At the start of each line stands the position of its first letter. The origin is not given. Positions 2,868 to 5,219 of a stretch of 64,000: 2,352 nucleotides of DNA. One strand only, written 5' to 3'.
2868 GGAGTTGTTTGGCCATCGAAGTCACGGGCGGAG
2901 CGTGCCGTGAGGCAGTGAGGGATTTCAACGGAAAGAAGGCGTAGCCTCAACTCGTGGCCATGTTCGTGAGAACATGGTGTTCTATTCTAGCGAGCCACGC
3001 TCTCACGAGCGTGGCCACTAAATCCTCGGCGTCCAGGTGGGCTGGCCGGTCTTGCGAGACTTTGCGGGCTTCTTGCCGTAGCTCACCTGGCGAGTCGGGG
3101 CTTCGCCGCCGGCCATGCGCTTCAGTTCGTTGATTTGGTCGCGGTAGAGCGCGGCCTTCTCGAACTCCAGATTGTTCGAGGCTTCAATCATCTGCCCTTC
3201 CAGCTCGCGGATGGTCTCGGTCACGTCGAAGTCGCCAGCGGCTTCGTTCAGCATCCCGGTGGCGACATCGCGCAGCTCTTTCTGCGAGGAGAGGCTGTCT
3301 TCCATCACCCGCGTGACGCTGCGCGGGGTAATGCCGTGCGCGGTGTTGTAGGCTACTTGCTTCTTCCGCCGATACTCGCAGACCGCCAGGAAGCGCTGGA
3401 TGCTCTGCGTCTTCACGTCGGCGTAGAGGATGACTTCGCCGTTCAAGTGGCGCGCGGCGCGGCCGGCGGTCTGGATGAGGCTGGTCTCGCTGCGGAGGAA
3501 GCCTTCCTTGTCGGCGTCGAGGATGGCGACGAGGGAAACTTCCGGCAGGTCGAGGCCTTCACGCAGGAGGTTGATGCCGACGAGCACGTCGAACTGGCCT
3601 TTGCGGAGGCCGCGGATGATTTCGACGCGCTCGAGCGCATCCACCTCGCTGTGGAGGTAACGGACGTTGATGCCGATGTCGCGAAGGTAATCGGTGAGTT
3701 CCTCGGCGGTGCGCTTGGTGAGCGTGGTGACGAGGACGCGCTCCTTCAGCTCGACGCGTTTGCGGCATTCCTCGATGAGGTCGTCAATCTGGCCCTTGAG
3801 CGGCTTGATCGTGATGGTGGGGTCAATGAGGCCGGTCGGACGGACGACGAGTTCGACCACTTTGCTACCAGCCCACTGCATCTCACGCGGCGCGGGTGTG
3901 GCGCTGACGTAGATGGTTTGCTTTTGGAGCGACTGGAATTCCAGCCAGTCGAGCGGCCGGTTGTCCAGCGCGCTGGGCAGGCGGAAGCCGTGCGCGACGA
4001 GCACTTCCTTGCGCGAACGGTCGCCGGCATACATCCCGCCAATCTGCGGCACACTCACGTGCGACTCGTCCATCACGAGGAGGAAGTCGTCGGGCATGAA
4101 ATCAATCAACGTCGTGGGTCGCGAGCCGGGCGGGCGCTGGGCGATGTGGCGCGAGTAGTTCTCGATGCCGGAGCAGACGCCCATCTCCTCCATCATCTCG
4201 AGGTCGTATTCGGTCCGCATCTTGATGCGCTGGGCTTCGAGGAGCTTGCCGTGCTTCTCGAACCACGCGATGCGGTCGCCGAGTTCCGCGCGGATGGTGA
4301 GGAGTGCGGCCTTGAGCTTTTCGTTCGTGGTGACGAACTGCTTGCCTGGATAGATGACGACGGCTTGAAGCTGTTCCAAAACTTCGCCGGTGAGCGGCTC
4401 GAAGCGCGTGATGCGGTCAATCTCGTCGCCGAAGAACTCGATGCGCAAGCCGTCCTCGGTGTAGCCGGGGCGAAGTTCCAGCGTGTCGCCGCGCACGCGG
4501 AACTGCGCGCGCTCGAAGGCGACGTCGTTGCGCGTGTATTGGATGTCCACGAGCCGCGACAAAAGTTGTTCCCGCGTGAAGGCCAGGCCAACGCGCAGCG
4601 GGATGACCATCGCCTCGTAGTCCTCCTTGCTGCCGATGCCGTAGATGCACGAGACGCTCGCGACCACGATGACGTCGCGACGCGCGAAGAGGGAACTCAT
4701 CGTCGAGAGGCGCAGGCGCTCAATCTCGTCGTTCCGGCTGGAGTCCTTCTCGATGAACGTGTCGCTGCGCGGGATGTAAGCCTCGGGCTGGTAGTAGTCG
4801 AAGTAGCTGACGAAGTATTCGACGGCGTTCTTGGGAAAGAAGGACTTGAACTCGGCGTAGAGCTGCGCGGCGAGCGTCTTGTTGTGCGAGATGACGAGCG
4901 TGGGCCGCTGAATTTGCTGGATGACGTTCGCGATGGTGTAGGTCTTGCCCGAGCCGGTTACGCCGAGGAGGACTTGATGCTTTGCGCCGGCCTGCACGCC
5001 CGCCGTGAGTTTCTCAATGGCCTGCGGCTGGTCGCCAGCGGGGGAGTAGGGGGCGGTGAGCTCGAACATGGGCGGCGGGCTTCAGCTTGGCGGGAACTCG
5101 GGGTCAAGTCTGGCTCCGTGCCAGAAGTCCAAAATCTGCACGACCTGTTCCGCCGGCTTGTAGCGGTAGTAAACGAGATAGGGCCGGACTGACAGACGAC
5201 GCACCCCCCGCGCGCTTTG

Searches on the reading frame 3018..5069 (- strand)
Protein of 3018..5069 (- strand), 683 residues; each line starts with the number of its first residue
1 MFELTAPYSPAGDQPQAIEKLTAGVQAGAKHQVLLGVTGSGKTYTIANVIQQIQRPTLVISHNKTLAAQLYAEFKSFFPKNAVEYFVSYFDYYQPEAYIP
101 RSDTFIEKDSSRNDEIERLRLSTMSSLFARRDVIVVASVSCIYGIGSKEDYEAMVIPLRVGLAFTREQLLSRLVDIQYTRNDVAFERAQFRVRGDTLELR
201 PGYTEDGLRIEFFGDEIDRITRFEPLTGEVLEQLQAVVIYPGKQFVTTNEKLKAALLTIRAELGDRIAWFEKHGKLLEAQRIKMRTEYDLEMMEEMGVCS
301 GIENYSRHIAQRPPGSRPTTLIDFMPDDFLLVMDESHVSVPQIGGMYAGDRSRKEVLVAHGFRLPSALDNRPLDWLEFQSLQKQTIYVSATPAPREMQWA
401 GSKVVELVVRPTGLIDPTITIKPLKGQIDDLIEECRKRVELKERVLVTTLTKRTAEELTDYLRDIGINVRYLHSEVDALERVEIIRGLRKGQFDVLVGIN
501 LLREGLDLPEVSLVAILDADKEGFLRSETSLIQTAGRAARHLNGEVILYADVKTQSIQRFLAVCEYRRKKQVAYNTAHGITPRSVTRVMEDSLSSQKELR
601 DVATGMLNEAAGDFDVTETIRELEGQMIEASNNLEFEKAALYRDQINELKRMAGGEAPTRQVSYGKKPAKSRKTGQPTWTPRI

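Call 31: search_protein_families(library=ncbifam, max_evalue=0.00001, proteins=[window:3018-5069:-])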
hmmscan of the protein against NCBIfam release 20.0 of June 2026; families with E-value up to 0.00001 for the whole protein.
window:3018-5069:- (683 aa): 26 families (the best 25 are shown)
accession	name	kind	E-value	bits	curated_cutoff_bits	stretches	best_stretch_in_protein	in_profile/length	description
NF003673.1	PRK05298.1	equivalog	0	1025.3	743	1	2-651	2-652/653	excinuclease ABC subunit UvrB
TIGR00631.1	uvrb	equivalog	1.2e-300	998.5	750.1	1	2-650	2-658/658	excinuclease ABC subunit UvrB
TIGR00580.2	mfd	equivalog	2.2e-20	72.7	800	1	173-294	1-95/907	transcription-repair coupling factor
NF007966.0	PRK10689.1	equivalog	5.3e-14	50.9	1329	1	25-251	11-223/1148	transcription-repair coupling factor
NF004066.1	PRK05580.1-3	equivalog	6e-14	51.3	813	1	483-550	581-656/788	primosomal protein N'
NF004067.0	PRK05580.1-4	equivalog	1.2e-11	43.8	763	1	483-567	528-620/737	primosomal protein N'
TIGR00595.1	priA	equivalog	9e-11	41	230.35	1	451-550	274-381/509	replication restart helicase PriA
NF004070.0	PRK05580.2-2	equivalog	2.9e-10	38.9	921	0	453-550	496-601/729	primosomal protein N'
NF053636.1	DDHlcsCsdAPsy1082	equivalog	8.7e-10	37.7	890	1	443-658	244-448/512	DEAD/DEAH box helicase CsdA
NF010337.0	PRK13766.1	equivalog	1.5e-09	36.6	610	1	440-569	364-496/781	Hef nuclease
TIGR00643.1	recG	equivalog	3.1e-09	36.1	659.4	0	450-559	464-573/629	ATP-dependent DNA helicase RecG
NF004068.0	PRK05580.1-5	equivalog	4.2e-09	35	1249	0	462-548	563-661/795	primosomal protein N'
NF053632.1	heli_RadD_YejH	equivalog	6e-09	34.7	720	0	431-519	239-325/573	DNA repair helicase RadD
NF004065.0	PRK05580.1-1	equivalog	3.9e-08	32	858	0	485-568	524-615/731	primosomal protein N'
NF004069.0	PRK05580.2-1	equivalog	4.2e-08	32.1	767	1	428-560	370-504/612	primosomal protein N'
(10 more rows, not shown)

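Call 32: find_related_loci(query=window:3018-5069:-, collection=genome_contigs, flank=1000)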
Query window:3018-5069:- (683 aa) in genome_contigs; peptide patterns used: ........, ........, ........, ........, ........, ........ (x = any residue, [..] = any of these).
600 stretches matched a pattern (row limit reached: there are more); 600 encode a relative of the query (tblastn E <= 1e-3); the best 80 are kept; 80 distinct loci.
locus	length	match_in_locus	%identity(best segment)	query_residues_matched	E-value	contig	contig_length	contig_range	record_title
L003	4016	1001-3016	76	1-669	0e+0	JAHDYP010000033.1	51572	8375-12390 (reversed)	MAG: Verrucomicrobia bacterium isolate VER2 NODE_1386_length_51572_cov_5.795369, whole genome shotgun sequence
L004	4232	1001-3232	69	1-681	0e+0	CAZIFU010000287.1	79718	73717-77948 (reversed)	MAG TPA_asm: uncultured Verrucomicrobiota bacterium isolate binchicken_co165_100 genome assembly, contig: k141_2809554,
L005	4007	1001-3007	74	1-664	0e+0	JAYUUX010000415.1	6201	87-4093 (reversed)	MAG: Verrucomicrobiales bacterium isolate GL124_DN_concoct_31_sub GL124_DN_concoct_31_sub_414, whole genome shotgun sequ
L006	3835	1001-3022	64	2-676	0e+0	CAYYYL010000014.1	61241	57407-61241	MAG TPA_asm: uncultured Verrucomicrobiota bacterium isolate SRP342105_co1_51 genome assembly, contig: NODE_605_length_61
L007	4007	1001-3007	63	2-670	0e+0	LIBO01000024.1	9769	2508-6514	MAG: Verrucomicrobia subdivision 6 bacterium BACL9 MAG-120507-bin52 isolate BACL18 MAG-120507-bin52 contig00232_1_120507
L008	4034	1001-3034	59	2-682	0e+0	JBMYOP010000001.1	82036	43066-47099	MAG: Coraliomargarita sp. isolate ME_XS_2307_bin_41 ME_XS_2307_bin_41_0, whole genome shotgun sequence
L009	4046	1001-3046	59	2-677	0e+0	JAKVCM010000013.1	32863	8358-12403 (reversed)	MAG: Puniceicoccaceae bacterium isolate ALOHA_ZT_54 ZT-Puniceicoccaceae-1_13, whole genome shotgun sequence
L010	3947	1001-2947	60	2-650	0e+0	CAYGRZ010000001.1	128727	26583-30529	MAG TPA_asm: uncultured Planctomycetia bacterium isolate ERP119294_co1_123 genome assembly, contig: NODE_140_length_1287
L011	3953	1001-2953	59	2-650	0e+0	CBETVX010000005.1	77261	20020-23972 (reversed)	MAG TPA_asm: uncultured Eubacteriales bacterium isolate SRR13515399_binner123_Refined_12 genome assembly, contig: ERZ250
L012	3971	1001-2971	59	2-655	0e+0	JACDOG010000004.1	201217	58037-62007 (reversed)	MAG: Thermoanaerobacteraceae bacterium isolate GB_MAG15_131 c_000000000051, whole genome shotgun sequence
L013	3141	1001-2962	60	2-650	0e+0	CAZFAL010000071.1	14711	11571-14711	MAG TPA_asm: uncultured Ignavibacteriales bacterium isolate SRP216583_co1_262 genome assembly, contig: NODE_3613_length_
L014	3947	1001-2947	59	2-650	0e+0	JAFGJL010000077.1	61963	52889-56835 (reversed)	MAG: Candidatus Omnitrophota bacterium isolate Zod_Metabat.276 k87_14756494, whole genome shotgun sequence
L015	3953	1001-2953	60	2-650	0e+0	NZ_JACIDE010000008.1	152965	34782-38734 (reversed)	Anoxybacteroides voinovskiense strain DSM 17075 Ga0373221_08, whole genome shotgun sequence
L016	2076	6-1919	60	30-672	0e+0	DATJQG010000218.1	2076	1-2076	MAG TPA_asm: Candidatus Edwardsbacteria bacterium isolate SMAG_U14934 k141_2137653, whole genome shotgun sequence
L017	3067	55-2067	56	1-665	0e+0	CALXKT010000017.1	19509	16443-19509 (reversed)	MAG: uncultured Clostridia bacterium isolate BRZ_PB__bin9 genome assembly, contig: BRZ_PB__NODE_3999_length_19509_cov_5.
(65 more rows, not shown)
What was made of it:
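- Host: call 32.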
